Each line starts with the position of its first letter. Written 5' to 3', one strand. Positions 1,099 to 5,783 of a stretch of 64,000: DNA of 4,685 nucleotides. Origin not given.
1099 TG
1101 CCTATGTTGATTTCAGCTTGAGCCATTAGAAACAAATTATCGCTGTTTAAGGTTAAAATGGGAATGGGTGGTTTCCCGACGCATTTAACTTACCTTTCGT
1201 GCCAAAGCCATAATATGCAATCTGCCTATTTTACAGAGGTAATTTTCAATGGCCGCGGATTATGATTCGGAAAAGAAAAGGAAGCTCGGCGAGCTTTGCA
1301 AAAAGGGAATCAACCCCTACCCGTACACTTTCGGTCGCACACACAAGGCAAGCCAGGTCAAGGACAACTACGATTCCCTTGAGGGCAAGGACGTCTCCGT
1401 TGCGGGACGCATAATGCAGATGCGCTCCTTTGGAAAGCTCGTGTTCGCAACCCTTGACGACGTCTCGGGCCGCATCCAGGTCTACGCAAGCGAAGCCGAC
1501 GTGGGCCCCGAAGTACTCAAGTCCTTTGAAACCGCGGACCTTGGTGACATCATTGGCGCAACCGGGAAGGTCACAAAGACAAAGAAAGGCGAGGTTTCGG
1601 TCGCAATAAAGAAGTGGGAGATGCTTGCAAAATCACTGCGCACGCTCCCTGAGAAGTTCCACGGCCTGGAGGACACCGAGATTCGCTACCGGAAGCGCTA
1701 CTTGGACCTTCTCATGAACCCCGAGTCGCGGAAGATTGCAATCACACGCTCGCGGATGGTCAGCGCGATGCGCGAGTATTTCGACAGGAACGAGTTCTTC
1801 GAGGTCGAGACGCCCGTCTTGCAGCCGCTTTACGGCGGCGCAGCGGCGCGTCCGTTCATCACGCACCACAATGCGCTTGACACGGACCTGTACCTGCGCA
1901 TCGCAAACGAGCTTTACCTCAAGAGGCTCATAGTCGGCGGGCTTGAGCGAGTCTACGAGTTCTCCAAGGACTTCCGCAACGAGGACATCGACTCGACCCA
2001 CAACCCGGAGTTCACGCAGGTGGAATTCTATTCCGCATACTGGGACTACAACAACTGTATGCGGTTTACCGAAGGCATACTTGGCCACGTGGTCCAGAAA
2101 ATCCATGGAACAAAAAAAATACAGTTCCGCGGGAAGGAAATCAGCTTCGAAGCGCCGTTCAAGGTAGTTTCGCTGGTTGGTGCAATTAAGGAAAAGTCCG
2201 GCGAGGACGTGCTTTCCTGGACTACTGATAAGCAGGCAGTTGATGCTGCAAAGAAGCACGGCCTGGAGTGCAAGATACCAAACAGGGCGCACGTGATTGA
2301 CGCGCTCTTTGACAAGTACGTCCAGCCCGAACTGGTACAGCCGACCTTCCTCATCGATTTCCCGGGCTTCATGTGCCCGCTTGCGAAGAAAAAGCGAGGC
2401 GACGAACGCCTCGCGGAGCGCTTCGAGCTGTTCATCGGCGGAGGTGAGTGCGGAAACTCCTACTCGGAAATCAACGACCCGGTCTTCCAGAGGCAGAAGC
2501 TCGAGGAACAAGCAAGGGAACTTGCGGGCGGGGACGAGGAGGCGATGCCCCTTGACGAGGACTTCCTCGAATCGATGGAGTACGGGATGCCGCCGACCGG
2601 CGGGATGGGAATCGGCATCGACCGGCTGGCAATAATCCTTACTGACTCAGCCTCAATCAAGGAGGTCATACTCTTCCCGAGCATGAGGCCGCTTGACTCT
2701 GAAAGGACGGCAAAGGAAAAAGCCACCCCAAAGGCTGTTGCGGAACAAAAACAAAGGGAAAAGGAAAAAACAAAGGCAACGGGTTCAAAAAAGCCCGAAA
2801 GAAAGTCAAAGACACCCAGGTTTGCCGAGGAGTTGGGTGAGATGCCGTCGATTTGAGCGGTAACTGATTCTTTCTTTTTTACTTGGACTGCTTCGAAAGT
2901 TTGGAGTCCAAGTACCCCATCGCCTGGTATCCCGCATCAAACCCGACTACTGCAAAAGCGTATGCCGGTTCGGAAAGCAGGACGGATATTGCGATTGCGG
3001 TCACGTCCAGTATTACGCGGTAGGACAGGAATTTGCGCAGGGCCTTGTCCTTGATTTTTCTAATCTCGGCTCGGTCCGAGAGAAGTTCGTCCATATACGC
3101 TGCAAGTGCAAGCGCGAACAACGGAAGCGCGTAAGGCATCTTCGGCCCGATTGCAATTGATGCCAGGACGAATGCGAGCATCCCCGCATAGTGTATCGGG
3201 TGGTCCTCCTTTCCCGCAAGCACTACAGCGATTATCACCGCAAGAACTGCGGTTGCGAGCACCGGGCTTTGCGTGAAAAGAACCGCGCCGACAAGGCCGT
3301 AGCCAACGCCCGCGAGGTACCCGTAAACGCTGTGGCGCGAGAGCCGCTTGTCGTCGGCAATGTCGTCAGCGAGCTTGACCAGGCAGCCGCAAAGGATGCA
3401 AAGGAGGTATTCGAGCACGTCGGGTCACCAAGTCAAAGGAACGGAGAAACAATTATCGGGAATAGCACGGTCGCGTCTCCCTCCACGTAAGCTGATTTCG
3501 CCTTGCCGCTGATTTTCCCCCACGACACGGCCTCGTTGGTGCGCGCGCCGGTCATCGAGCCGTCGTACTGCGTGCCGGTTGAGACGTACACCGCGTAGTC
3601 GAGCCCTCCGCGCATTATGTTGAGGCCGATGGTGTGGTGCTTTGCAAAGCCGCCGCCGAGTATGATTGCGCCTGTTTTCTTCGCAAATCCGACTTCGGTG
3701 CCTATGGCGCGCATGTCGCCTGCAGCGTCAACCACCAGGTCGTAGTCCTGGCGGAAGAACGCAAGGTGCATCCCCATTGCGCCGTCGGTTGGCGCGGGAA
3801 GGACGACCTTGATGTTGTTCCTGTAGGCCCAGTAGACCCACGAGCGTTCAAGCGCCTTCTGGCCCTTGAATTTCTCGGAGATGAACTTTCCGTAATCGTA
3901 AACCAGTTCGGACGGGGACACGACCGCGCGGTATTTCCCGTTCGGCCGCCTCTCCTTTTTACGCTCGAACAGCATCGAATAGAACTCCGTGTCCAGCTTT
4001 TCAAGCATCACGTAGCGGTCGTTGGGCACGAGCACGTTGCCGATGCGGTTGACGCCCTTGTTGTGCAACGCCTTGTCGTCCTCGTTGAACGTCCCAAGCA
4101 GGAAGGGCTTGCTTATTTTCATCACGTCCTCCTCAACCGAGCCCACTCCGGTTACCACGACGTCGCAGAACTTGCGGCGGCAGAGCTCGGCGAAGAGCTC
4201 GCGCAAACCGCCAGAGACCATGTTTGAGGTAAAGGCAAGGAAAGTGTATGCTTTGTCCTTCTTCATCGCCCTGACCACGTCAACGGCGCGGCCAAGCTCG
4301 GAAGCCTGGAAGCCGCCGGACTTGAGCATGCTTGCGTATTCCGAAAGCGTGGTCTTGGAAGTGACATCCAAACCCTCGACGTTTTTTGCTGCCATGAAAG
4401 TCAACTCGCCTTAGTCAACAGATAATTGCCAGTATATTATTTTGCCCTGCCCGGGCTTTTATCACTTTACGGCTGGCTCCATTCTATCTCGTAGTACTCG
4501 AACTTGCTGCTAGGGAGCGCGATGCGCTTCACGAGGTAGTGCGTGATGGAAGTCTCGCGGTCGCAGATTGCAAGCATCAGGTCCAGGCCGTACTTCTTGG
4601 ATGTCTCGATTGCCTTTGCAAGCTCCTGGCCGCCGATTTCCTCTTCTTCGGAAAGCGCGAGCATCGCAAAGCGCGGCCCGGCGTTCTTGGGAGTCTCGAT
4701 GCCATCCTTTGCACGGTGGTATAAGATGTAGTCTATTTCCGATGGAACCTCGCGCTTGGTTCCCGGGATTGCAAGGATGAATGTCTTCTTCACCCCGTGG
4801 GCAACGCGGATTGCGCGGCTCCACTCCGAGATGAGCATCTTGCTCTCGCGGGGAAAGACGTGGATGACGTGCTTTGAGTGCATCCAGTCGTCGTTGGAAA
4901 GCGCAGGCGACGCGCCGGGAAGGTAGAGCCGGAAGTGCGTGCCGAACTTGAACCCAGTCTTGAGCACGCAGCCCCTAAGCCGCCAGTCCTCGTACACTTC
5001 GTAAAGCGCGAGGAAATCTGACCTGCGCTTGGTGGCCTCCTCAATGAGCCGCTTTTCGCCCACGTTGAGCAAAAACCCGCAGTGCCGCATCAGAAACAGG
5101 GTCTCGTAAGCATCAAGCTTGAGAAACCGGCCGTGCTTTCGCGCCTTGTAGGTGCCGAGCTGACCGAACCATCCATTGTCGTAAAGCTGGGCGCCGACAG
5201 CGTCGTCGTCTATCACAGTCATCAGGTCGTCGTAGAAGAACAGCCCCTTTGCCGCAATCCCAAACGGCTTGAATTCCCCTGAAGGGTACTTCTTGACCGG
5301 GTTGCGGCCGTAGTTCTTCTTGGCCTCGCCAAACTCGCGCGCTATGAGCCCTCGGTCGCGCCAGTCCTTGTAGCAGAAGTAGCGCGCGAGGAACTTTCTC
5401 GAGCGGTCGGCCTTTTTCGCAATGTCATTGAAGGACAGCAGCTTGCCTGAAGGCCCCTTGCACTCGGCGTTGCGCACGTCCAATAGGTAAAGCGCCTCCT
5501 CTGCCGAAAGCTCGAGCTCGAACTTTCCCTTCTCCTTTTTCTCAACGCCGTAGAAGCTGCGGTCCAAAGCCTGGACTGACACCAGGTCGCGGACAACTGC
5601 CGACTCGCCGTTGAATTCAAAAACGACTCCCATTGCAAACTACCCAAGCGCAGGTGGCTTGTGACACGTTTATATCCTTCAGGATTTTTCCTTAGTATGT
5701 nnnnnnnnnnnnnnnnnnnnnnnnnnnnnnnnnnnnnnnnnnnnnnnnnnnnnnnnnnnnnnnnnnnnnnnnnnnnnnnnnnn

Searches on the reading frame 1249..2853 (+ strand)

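Call 46: search_protein_families(library=pfam, proteins=[window:1249-2853:+], max_evalue=0.001)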
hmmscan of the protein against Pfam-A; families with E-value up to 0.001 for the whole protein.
window:1249-2853:+ (535 aa): 3 families
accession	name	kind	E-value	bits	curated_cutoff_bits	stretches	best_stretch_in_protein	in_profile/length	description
PF00152.25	tRNA-synt_2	-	6.1e-90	301.8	25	1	143-479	2-307/308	tRNA synthetases class II (D, K and N)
PF01336.31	tRNA_anti-codon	-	8.6e-17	61.3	27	1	49-126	1-75/75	OB-fold nucleic acid binding domain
PF01409.25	tRNA-synt_2d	-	5.3e-08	33.1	19.8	1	239-303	109-172/246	tRNA synthetases class II core domain (F)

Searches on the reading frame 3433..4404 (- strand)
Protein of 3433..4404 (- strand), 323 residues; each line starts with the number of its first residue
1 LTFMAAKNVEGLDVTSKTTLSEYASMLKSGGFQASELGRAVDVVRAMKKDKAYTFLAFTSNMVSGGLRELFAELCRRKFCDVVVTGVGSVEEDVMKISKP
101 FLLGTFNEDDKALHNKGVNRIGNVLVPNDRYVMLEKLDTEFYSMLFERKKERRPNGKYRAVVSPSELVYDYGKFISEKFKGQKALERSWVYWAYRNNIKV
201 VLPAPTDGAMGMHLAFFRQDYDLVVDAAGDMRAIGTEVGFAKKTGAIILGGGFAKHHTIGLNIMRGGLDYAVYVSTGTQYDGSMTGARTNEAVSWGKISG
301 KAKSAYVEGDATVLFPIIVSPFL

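Call 46: search_protein_families(library=pfam, proteins=[window:3433-4404:-], max_evalue=0.001)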
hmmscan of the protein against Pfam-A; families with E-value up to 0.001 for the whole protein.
window:3433-4404:- (323 aa): 1 family
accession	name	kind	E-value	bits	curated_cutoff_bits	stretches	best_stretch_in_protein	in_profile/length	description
PF01916.23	DS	-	1.5e-89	300.5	27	1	25-320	5-286/288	Deoxyhypusine synthase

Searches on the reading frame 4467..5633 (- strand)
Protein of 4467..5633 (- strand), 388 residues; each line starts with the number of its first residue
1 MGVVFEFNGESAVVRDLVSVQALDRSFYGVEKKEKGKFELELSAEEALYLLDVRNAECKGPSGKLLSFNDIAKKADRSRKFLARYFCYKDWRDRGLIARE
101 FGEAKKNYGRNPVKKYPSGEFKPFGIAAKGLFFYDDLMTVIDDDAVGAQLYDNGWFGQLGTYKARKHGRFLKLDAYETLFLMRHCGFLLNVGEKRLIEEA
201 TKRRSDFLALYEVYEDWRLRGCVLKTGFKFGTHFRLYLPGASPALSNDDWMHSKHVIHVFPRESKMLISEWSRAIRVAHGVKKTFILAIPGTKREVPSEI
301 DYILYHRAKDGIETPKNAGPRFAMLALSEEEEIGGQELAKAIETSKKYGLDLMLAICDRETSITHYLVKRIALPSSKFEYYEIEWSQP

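Call 46: search_protein_families(library=pfam, proteins=[window:4467-5633:-], max_evalue=0.001)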
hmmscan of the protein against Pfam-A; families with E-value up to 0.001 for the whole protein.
window:4467-5633:- (388 aa): 2 families
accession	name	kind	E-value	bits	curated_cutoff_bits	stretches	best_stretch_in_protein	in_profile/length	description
PF01974.23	tRNA_int_endo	-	1.3e-26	92.9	27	1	207-293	1-80/85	tRNA intron endonuclease, catalytic C-terminal domain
PF02778.19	tRNA_int_endo_N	-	7.6e-13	48.2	21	2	5-71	3-66/67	tRNA intron endonuclease, N-terminal domain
